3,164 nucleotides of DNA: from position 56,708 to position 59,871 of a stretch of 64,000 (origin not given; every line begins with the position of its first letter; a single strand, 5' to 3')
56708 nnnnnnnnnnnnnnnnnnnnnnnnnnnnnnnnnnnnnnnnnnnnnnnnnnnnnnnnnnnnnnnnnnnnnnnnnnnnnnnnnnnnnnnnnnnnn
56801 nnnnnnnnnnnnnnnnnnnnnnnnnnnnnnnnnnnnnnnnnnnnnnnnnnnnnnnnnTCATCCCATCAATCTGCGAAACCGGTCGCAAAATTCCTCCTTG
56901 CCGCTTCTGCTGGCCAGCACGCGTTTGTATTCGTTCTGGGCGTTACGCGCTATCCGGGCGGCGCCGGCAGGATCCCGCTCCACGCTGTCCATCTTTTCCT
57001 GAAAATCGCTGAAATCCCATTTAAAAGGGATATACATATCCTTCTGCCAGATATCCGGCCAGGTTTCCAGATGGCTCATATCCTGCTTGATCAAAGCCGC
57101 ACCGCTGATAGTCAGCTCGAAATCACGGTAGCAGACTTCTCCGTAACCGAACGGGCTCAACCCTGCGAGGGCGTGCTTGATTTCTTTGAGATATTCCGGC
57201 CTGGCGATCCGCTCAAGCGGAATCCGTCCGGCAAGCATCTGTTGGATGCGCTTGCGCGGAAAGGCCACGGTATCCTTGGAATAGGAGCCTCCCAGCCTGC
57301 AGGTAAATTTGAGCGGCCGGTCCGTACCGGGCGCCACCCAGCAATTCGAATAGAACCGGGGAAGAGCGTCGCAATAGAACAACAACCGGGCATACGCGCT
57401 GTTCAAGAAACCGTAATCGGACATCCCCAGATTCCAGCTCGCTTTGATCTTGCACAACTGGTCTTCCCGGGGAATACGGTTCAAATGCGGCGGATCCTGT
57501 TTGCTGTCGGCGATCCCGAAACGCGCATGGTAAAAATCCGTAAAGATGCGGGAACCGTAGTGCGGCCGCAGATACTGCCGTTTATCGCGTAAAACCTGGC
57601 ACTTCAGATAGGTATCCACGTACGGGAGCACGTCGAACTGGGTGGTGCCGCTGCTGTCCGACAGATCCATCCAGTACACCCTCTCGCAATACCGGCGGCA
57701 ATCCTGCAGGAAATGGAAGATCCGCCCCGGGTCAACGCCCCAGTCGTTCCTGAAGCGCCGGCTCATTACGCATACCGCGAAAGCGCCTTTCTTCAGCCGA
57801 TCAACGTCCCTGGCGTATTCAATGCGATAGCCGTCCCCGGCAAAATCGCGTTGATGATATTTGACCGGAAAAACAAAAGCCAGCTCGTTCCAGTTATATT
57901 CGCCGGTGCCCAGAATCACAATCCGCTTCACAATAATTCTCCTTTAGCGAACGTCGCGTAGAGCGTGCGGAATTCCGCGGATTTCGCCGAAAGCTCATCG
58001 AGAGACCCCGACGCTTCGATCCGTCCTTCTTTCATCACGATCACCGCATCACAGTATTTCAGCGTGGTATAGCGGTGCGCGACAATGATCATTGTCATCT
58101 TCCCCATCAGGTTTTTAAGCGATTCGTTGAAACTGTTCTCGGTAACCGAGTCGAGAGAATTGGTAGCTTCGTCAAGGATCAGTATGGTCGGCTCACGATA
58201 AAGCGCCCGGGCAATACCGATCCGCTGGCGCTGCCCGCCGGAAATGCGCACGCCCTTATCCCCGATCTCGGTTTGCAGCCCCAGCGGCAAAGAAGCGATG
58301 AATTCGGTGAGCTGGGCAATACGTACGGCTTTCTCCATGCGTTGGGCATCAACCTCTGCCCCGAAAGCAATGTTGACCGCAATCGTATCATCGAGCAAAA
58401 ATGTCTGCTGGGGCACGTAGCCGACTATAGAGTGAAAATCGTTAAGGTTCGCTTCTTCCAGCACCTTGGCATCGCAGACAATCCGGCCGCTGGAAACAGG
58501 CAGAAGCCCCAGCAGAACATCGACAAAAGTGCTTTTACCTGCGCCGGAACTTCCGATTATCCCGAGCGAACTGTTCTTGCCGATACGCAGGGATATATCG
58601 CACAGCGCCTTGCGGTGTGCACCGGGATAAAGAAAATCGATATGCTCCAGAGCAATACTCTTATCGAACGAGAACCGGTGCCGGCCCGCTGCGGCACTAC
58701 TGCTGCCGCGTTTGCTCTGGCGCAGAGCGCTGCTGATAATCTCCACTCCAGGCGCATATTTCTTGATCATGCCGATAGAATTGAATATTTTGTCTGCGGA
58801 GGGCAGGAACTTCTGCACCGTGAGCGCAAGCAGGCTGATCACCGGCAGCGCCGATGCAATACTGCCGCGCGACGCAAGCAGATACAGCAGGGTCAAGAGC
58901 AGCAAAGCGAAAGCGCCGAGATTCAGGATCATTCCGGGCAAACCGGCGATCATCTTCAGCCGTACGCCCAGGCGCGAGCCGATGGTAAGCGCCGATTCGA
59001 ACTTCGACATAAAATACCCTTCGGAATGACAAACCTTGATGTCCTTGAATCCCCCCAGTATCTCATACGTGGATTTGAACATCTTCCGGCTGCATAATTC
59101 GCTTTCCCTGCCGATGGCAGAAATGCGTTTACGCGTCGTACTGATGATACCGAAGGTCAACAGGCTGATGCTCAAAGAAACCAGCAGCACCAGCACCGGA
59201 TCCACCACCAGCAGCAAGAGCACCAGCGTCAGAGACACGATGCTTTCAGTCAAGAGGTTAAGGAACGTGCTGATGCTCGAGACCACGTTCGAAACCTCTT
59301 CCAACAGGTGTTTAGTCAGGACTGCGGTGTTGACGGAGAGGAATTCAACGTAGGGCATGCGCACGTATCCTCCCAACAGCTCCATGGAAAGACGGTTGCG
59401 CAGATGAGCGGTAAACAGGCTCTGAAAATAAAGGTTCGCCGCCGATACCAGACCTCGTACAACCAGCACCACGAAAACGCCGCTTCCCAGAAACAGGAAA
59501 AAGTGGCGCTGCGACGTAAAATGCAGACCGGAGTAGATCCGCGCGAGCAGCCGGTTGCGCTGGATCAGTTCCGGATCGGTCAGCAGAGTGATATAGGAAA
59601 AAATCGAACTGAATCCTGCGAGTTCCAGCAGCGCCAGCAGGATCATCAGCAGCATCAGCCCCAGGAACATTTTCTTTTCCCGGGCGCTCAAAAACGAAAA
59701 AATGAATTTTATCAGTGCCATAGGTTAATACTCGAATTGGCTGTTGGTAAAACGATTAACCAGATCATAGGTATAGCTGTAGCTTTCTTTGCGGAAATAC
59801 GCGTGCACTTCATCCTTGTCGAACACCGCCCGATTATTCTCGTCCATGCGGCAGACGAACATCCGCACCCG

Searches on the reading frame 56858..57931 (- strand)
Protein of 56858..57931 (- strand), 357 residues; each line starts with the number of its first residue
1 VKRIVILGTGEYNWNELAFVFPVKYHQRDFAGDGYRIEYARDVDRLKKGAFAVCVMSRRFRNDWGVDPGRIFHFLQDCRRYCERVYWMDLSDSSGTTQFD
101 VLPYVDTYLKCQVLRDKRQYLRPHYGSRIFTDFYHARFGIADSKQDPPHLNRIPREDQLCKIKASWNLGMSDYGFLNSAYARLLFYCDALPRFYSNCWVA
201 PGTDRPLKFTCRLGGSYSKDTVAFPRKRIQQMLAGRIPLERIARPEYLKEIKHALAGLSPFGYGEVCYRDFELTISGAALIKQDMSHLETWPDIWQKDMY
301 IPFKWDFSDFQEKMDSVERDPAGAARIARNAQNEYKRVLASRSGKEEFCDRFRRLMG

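Call 29: search_protein_families(library=pfam, proteins=[window:56858-57931:-], max_evalue=0.00001)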
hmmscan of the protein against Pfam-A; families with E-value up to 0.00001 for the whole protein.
window:56858-57931:- (357 aa): 0 families

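Call 50: search_protein_families(library=pfam, proteins=[window:56858-57931:-], max_evalue=0.01)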
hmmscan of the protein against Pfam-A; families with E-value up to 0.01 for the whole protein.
window:56858-57931:- (357 aa): 1 family
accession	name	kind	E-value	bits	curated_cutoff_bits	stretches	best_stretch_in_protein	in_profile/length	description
PF13524.12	Glyco_trans_1_2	-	0.0006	20.2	25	1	239-340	32-131/144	Glycosyl transferase-like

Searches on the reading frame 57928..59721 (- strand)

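Call 29: search_protein_families(library=pfam, proteins=[window:57928-59721:-], max_evalue=0.00001)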
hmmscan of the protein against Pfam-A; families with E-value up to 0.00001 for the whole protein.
window:57928-59721:- (597 aa): 2 families
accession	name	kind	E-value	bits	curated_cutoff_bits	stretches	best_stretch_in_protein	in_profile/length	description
PF00005.33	ABC_tran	-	2.7e-27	96.5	25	1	375-521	3-137/137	ABC transporter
PF00664.28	ABC_membrane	-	1.2e-11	45.2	28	1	69-286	32-253/274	ABC transporter transmembrane region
